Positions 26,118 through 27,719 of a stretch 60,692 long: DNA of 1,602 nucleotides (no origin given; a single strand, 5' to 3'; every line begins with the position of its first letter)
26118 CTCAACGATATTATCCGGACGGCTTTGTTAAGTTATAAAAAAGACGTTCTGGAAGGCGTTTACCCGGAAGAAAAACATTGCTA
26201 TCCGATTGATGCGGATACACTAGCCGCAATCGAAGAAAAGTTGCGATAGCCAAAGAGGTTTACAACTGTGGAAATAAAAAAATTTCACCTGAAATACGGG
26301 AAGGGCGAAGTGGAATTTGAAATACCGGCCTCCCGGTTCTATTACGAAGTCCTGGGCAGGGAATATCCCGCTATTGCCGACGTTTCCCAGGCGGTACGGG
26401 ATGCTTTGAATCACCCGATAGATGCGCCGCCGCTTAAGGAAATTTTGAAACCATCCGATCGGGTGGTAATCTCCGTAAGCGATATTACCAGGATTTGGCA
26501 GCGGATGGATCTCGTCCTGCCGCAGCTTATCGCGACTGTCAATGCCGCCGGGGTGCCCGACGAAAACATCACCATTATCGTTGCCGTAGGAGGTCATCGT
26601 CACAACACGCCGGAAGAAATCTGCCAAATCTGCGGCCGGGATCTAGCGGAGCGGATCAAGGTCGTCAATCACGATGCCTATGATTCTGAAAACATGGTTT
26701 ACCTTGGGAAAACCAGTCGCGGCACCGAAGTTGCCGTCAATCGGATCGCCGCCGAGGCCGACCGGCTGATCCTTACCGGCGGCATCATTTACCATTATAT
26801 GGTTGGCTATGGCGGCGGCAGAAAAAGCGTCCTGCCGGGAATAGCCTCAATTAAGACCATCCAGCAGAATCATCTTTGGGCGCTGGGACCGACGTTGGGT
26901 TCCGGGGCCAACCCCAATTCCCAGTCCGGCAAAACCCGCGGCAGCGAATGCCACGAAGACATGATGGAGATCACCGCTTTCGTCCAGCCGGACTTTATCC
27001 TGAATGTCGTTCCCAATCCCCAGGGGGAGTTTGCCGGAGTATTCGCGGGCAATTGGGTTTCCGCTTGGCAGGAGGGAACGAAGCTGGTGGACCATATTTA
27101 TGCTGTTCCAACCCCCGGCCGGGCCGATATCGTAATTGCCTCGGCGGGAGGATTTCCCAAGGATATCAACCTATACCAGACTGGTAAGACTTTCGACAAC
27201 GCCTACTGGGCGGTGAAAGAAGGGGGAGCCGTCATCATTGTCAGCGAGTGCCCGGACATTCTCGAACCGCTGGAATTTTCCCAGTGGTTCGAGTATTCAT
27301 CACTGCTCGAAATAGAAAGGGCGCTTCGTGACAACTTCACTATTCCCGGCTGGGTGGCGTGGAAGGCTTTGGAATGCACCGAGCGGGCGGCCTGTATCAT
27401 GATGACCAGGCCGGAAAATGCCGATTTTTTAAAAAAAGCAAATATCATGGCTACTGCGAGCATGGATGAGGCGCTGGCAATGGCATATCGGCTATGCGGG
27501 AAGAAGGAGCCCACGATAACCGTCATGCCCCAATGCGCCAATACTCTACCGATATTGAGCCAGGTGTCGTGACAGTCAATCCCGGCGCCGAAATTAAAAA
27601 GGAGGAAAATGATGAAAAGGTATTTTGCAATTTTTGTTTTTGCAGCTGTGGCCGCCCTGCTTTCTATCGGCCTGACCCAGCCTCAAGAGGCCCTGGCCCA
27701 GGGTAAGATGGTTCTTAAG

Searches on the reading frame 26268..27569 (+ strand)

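Call 51: search_protein_families(library=pfam, proteins=[window:26268-27569:+], max_evalue=0.0001)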
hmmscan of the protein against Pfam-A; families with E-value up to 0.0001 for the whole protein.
window:26268-27569:+ (434 aa): 3 families
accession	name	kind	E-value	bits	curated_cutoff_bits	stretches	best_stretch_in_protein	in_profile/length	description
PF09861.14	Lar_N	-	5.8e-71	238.3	23.3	1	10-206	1-196/204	Lactate racemase N-terminal domain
PF21113.2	LarA_C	-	2.2e-16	60.6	25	1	285-422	5-146/152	Lactate racemase C-terminal domain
PF04015.17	DUF362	-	8.6e-05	23.1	24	0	85-245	24-161/200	Domain of unknown function (DUF362)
